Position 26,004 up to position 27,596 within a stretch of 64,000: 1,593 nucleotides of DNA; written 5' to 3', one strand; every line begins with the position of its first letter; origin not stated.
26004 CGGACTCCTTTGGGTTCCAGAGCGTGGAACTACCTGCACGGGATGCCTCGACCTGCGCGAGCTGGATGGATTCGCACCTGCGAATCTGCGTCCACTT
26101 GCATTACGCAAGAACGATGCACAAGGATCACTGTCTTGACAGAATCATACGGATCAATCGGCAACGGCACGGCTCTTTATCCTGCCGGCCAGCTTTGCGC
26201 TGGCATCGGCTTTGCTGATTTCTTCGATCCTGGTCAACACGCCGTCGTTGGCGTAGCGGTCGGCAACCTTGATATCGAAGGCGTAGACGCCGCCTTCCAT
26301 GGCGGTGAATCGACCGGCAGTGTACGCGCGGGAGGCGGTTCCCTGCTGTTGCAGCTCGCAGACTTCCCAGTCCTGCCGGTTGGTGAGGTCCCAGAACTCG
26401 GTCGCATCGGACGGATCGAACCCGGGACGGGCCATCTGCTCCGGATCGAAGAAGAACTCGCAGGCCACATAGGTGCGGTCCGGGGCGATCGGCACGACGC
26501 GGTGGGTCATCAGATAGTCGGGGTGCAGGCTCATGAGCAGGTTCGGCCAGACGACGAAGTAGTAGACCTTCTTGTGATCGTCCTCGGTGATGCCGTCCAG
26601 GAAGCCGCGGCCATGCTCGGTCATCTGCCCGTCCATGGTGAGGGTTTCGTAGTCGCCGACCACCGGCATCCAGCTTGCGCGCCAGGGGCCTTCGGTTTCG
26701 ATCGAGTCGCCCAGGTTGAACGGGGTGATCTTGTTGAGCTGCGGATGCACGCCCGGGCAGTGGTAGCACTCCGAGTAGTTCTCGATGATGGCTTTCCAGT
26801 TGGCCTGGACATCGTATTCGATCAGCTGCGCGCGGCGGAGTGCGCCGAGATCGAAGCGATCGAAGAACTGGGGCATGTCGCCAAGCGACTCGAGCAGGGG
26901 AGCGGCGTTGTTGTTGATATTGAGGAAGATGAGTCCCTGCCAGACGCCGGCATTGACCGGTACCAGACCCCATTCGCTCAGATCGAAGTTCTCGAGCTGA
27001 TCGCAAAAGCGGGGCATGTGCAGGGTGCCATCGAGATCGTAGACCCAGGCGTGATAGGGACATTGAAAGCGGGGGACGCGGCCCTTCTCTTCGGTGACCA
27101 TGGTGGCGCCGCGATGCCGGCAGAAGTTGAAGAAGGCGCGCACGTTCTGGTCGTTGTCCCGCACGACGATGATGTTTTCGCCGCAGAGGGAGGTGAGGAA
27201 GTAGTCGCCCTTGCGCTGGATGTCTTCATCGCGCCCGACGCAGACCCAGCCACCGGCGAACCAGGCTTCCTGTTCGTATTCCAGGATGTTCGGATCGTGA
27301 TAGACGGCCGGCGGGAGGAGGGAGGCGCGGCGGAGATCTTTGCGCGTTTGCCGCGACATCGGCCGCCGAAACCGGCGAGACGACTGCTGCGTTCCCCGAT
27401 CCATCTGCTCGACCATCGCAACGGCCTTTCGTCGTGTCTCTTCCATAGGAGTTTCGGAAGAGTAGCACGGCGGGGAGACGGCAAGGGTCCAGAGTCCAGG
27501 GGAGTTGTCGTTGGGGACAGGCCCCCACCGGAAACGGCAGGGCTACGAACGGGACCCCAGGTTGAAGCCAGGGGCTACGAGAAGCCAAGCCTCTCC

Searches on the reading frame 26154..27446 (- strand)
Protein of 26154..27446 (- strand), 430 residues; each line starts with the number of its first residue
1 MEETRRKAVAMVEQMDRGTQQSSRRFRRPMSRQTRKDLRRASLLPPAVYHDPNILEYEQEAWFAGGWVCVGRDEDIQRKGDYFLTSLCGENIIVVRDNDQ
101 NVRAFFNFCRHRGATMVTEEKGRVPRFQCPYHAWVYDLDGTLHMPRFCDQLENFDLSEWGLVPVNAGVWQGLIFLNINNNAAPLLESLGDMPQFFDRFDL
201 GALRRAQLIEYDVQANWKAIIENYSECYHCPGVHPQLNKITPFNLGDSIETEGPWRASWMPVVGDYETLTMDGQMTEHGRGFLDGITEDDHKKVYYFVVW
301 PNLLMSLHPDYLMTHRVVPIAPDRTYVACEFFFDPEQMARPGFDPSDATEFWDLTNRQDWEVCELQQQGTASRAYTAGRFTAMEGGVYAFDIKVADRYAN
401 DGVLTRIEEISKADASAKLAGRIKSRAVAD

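Call 8: search_protein_families(library=pfam, proteins=[window:26154-27446:-], max_evalue=0.01)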
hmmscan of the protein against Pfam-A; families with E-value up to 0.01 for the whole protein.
window:26154-27446:- (430 aa): 2 families
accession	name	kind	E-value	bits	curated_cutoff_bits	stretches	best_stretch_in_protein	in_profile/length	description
PF00848.25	Ring_hydroxyl_A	-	1.8e-50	172.2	24.9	1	202-399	3-207/208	Ring hydroxylating alpha subunit (catalytic domain)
PF00355.32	Rieske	-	6.2e-18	64.9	20.3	1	67-152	2-85/88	Rieske [2Fe-2S] domain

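Call 10: find_encoding_contigs(protein=window:26154-27446:-, flank=10000, max_places=6)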
Protein window:26154-27446:- (430 aa): no gene with exactly this product is on record in the collection.

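Call 15: find_homologous_proteins(query=window:26154-27446:-, max_evalue=1e-30)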
Query window:26154-27446:- (430 aa): 7797 proteins with E <= 1e-30 among 8000 candidates; the best 120 are listed.
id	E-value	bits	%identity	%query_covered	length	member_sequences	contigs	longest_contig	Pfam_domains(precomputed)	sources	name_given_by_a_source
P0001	1.1e-269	913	90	98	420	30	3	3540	PF00355.33,PF00848.26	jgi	jgi:Rieske 2Fe-2S family protein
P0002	3.1e-257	872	85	98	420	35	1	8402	PF00355.33,PF00848.26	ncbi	-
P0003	2.1e-246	836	82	98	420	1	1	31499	PF00355.33,PF00848.26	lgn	-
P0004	5.1e-232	789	77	97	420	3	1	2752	PF00355.33,PF00848.26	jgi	jgi:phenylpropionate dioxygenase-like ring-hydroxylating dioxygenase large terminal subunit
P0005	6.0e-223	759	77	92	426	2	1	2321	PF00355.33,PF00848.26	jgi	jgi:glycine betaine catabolism A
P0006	1.9e-220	750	77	90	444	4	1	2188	PF00355.33,PF00848.26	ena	-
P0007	3.0e-216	737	73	97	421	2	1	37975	PF00355.33,PF00848.26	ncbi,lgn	ncbi:aromatic ring-hydroxylating dioxygenase subunit alpha [soil metagenome]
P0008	1.1e-214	731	72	94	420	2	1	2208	PF00355.33,PF00848.26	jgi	-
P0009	8.0e-212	722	76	90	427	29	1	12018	PF00355.33,PF00848.26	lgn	-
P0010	2.5e-211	720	71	97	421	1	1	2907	PF00355.33,PF00848.26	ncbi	-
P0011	3.8e-211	720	69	96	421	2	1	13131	PF00355.33,PF00848.26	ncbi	ncbi:aromatic ring-hydroxylating dioxygenase subunit alpha [soil metagenome]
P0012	7.0e-211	719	76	89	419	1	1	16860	PF00355.33,PF00848.26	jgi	jgi:Rieske 2Fe-2S family protein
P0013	8.9e-211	719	70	97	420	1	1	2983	PF00355.33,PF00848.26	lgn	-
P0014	1.5e-210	718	73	96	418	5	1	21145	PF00355.33,PF00848.26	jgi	jgi:Rieske 2Fe-2S family protein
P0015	4.5e-210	716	72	93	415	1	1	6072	PF00355.33,PF00848.26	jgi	jgi:Rieske 2Fe-2S family protein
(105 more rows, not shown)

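Call 16: find_encoding_contigs(protein=P0002, flank=10000, max_places=3)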
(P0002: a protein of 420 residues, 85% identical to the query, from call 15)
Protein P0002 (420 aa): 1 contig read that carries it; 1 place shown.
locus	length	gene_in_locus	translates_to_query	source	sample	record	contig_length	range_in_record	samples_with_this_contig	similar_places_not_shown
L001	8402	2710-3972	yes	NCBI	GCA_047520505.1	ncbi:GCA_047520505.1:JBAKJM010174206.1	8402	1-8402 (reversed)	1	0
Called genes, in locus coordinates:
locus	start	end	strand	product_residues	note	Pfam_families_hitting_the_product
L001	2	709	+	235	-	?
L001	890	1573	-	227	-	-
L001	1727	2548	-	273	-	PF13489:Methyltransf_23 (weak), PF00891:Methyltransf_2 (weak), PF01209:Ubie_methyltran, PF08241:Methyltransf_11, PF08242:Methyltransf_12, PF13649:Methyltransf_25, PF13847:Methyltransf_31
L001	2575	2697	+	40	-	-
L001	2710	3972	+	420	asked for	PF00355:Rieske, PF00848:Ring_hydroxyl_A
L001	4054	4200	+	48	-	-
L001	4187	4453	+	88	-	PF08281:Sigma70_r4_2, PF04545:Sigma70_r4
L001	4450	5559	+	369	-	PF13490:zf-HC2 (weak), PF10099:RskA_C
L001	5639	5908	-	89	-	-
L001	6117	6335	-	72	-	-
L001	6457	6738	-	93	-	-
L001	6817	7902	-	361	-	PF00356:LacI (weak), PF00532:Peripla_BP_1, PF13377:Peripla_BP_3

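Call 17: find_encoding_contigs(protein=P0003, flank=10000, max_places=3)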
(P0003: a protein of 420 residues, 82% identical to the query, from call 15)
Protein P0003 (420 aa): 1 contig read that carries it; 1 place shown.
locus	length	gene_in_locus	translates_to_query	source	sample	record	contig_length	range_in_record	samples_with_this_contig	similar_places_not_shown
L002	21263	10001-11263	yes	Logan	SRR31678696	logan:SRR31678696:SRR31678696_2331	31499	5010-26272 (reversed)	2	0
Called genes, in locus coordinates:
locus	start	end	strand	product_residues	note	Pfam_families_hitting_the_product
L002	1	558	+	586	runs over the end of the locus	PF00664:ABC_membrane, PF02463:SMC_N, PF00005:ABC_tran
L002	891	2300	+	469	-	PF01134:GIDA (faint), PF07992:Pyr_redox_2, PF12831:FAD_oxidored (weak), PF13738:Pyr_redox_3, PF00070:Pyr_redox, PF02852:Pyr_redox_dim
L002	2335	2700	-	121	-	PF12840:HTH_20 (faint), PF12802:MarR_2 (faint), PF01022:HTH_5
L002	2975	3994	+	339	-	PF01545:Cation_efflux, PF16916:ZT_dimer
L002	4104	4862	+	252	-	PF03713:DUF305, PF13628:DUF4142 (weak)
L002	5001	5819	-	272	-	PF13489:Methyltransf_23 (weak), PF01209:Ubie_methyltran, PF13649:Methyltransf_25, PF13847:Methyltransf_31, PF08241:Methyltransf_11, PF08242:Methyltransf_12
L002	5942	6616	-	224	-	PF00440:TetR_N, PF02909:TetR_C_1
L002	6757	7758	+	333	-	PF08240:ADH_N, PF00107:ADH_zinc_N, PF13602:ADH_zinc_N_2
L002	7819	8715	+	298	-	PF00005:ABC_tran, PF13304:AAA_21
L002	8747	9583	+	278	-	-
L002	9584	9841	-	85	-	-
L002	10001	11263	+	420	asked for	PF00355:Rieske, PF00848:Ring_hydroxyl_A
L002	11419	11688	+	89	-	PF08281:Sigma70_r4_2, PF04545:Sigma70_r4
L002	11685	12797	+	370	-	PF13490:zf-HC2, PF10099:RskA_C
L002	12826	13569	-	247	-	PF01925:TauE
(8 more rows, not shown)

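Call 18: find_encoding_contigs(protein=P0007, flank=10000, max_places=3)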
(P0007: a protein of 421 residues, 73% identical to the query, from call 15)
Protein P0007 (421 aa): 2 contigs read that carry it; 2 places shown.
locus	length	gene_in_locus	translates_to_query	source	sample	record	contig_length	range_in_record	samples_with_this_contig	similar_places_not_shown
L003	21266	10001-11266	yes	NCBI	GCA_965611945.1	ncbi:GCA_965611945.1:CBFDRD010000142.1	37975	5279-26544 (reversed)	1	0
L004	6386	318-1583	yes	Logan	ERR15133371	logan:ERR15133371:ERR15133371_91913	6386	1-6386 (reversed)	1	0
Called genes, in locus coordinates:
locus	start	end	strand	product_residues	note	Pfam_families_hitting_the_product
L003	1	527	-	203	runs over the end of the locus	PF01810:LysE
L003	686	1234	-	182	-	PF02566:OsmC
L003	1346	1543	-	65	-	-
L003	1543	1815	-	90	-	-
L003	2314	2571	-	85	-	-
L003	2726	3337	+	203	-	-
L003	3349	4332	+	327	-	PF03816:LytR_cpsA_psr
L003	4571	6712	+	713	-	PF00199:Catalase, PF06628:Catalase-rel, PF01965:DJ-1_PfpI, PF18011:Catalase_C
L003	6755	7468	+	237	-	PF07681:DoxX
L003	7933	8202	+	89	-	PF00708:Acylphosphatase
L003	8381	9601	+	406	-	PF00174:Oxidored_molyb, PF03404:Mo-co_dimer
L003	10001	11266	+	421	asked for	PF00355:Rieske, PF00848:Ring_hydroxyl_A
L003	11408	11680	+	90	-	PF08281:Sigma70_r4_2 (weak)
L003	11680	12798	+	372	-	PF13490:zf-HC2 (faint), PF10099:RskA_C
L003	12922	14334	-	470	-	PF01425:Amidase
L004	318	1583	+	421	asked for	PF00355:Rieske, PF00848:Ring_hydroxyl_A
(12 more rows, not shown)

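Call 86: find_encoding_contigs(protein=P0001, flank=4000, max_places=3)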
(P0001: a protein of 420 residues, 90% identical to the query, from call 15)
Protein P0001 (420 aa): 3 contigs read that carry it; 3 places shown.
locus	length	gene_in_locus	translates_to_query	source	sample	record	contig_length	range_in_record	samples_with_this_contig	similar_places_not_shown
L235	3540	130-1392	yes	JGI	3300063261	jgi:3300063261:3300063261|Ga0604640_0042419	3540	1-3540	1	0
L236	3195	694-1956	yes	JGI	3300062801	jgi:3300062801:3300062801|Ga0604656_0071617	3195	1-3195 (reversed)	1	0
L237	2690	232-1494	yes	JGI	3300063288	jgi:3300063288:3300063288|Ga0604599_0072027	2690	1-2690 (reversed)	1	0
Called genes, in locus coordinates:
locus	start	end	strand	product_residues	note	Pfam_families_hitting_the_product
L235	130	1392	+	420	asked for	PF00355:Rieske, PF00848:Ring_hydroxyl_A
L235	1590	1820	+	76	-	PF08281:Sigma70_r4_2, PF04545:Sigma70_r4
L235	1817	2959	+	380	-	PF13490:zf-HC2, PF10099:RskA_C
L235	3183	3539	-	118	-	?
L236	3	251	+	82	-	?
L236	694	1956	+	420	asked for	PF00355:Rieske, PF00848:Ring_hydroxyl_A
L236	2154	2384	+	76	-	PF08281:Sigma70_r4_2, PF04545:Sigma70_r4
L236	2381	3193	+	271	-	?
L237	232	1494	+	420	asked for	PF00355:Rieske, PF00848:Ring_hydroxyl_A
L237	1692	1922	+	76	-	PF08281:Sigma70_r4_2, PF04545:Sigma70_r4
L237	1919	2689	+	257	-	?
